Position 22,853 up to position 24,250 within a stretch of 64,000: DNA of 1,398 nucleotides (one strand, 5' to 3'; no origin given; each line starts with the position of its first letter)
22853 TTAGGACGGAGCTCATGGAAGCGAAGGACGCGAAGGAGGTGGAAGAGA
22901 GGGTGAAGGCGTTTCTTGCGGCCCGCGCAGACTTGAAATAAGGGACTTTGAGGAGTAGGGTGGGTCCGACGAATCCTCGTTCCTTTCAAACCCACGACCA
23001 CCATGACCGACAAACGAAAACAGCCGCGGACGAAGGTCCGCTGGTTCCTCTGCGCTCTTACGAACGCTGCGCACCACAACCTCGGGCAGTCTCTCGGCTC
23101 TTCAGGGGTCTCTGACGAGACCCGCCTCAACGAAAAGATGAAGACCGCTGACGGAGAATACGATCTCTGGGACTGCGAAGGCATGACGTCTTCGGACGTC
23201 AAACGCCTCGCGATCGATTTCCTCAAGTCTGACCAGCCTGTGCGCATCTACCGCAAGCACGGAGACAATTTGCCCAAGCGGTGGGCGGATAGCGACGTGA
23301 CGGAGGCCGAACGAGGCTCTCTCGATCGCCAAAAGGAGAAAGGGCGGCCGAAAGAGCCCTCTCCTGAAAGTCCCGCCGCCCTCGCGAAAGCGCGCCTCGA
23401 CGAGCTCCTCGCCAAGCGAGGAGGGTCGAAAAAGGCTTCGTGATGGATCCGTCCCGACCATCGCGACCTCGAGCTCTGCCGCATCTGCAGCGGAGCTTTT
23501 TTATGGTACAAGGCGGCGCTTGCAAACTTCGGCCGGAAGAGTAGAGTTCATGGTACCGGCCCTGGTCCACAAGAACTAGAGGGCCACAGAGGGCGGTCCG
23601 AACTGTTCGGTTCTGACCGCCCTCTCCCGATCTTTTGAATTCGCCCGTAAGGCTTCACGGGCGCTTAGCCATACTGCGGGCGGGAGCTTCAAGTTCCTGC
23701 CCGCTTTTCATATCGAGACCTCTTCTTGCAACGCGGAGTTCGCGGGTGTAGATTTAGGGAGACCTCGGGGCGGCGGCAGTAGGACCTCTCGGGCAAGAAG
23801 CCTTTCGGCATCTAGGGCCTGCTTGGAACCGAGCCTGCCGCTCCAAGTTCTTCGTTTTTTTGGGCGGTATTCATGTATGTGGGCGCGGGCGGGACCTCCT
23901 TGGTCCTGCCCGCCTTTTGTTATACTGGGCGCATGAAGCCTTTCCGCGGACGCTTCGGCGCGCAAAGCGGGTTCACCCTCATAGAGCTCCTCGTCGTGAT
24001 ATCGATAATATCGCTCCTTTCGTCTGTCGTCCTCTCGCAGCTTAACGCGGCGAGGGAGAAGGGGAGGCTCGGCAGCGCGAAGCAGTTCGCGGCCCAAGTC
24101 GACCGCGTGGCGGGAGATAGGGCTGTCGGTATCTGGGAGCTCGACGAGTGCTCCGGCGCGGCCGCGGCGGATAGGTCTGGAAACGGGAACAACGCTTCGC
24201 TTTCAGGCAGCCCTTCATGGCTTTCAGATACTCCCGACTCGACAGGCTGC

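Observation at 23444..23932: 490-nt GC-rich non-coding stretch with two paralogous terminator-like hairpins upstream of pilin A1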

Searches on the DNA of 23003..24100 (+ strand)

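Call 4: search_rna_families(source=window, start=23300, end=24100, threshold=evalue, max_evalue=10, show_alignments=4)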
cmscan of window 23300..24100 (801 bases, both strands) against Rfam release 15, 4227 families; matches with E-value up to 10: 7.
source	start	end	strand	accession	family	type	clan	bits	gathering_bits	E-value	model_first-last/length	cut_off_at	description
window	23387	23502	+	RF02232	sX13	Gene; sRNA;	-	19.9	50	0.24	1-115/115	no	Xanthomonadaceae sRNA sX13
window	23954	24054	+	RF03929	mir-6579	Gene; miRNA;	-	18.3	47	2.1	1-68/68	no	mir-6579 microRNA precursor family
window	23587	23647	+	RF01838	sobemo_FSE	Cis-reg; frameshift_element;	-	17.8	55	0.81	22-79/79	no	sobemovirus ribosomal frameshift elemental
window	23309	23405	-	RF02833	Scr3202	Gene; sRNA;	-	17.8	52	7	1-95/95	no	Streptomyces RNA 3202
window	23589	23624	+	RF04159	MIR1437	Gene; miRNA;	-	15.1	168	10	1-192/192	no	MIR1437 microRNA precursor family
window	23541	23662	+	RF01721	Pseudomon-groES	Cis-reg;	-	14.1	50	6.9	1-111/111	no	Pseudomon-groES RNA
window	23588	23625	+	RF02346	ar35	Gene; sRNA;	-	13.4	45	6.9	105-142/144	no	Alphaproteobacterial sRNA ar35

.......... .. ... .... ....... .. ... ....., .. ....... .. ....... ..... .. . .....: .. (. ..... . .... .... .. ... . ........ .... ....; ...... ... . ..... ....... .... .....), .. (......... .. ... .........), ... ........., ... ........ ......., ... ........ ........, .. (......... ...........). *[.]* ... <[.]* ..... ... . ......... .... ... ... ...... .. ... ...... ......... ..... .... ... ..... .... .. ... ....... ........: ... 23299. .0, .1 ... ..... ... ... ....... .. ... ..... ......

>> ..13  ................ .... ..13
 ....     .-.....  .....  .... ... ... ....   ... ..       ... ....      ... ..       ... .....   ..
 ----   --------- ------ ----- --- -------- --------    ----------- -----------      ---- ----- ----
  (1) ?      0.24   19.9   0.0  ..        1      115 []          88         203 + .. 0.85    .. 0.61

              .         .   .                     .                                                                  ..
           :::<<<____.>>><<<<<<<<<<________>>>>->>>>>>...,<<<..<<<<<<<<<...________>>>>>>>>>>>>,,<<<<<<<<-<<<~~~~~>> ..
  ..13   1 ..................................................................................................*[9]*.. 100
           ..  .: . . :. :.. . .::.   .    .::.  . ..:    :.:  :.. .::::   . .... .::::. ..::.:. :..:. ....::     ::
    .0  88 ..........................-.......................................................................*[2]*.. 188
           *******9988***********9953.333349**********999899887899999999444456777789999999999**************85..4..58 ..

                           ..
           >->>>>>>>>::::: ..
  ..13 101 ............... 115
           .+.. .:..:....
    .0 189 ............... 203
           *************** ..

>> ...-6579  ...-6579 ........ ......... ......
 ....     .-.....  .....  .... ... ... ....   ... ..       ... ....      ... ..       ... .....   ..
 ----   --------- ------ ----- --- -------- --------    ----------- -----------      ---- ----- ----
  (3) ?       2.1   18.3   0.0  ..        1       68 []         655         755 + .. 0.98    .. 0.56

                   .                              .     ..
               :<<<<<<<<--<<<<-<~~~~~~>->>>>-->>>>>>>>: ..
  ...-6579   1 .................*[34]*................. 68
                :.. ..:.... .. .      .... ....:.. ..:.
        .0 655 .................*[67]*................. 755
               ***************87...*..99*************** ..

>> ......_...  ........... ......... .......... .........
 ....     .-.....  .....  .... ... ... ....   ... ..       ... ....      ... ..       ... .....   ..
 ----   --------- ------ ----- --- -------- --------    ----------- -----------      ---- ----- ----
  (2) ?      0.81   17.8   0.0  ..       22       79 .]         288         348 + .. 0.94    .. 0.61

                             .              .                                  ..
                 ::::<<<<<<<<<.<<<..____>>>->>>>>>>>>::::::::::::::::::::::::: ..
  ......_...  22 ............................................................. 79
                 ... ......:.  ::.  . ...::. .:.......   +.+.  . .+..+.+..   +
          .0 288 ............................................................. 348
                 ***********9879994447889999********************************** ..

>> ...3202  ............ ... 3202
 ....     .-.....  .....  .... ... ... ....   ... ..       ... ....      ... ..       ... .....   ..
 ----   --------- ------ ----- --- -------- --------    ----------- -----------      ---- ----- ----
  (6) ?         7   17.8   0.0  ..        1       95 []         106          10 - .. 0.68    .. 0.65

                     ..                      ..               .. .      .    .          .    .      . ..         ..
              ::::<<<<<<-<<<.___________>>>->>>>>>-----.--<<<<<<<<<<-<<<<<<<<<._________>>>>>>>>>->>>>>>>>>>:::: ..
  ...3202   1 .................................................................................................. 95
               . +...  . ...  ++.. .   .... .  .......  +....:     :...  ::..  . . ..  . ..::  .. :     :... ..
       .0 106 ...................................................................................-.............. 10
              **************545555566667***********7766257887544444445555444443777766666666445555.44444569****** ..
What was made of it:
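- On Riboswitch or attenuator leader: There is no Rfam cis-regulatory hit (call 4).
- There is no Rfam riboswitch, T-box or leader hit at E <= 10 (call 4).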

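Call 21: search_rna_families(source=L002, start=7400, end=8700, threshold=evalue, max_evalue=5, show_alignments=2)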
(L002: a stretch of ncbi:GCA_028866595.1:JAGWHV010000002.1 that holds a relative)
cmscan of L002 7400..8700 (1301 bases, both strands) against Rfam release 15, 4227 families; matches with E-value up to 5: 5.
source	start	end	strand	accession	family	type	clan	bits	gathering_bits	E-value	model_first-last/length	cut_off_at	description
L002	8615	8688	+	RF02949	Cupriavidus-1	Gene; sRNA;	-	20.4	45.5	2.9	1-78/78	no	Cupriavidus-1 RNA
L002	7476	7598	-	RF02572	babR_5UTR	Cis-reg;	-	19.6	93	2.6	1-134/134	no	Brucella babR 5'UTR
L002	7664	7689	+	RF01308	sR58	Gene; snRNA; snoRNA; CD-box;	-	15.3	55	2.6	1-55/55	no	Small nucleolar RNA sR58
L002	7994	8024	+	RF01306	sR52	Gene; snRNA; snoRNA; CD-box;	-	15.2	50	2.7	1-60/60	no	Small nucleolar RNA sR52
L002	7866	7883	+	RF03092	Ocean-VII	Gene; sRNA;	-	12.4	53.5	1.9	19-38/41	no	Ocean-VII RNA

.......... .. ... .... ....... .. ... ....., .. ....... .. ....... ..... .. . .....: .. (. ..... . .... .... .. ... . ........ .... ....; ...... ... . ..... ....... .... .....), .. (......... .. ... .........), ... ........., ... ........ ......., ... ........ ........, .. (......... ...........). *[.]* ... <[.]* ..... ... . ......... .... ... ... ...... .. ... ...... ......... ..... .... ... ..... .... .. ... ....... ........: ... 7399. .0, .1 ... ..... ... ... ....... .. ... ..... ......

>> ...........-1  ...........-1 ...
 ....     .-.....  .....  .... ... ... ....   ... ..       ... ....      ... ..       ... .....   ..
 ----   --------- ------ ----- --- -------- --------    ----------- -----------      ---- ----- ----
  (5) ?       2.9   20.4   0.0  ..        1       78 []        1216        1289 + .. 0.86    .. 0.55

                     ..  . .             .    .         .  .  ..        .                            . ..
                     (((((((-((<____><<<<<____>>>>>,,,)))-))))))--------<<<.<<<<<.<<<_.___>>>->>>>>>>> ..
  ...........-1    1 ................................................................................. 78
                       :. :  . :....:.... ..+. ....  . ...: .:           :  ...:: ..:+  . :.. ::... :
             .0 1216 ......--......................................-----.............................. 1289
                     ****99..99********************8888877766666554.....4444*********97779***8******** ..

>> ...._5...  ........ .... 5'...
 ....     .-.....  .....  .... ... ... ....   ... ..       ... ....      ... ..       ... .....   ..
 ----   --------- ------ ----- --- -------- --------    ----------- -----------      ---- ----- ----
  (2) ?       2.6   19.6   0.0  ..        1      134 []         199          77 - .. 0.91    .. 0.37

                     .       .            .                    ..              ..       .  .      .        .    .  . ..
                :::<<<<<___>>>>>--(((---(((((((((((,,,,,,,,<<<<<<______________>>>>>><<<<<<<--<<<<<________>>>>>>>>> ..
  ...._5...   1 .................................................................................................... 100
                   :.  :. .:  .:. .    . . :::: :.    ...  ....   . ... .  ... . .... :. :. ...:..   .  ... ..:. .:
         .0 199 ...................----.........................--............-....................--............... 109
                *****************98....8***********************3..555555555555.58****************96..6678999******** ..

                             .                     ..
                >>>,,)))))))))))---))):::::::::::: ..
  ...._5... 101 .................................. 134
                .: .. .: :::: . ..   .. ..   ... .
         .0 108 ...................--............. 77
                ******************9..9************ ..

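Call 75: search_dna_similar(query=window:23444-23932:+, collection=phages, mode=distant, max_rows=5)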
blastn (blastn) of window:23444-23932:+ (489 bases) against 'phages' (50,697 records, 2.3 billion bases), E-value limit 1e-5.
No match.

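Call 76: search_dna_similar(query=window:23444-23932:+, collection=plasmids, mode=distant, max_rows=5)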
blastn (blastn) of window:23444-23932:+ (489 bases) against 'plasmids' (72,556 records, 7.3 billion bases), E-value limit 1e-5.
No match.
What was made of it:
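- On Mobile element, phage or plasmid sequence: No blastn match in the phage or plasmid collections (calls 75, 76).
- Tried and rejected: Phage and plasmid collections: no match (calls 75, 76).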
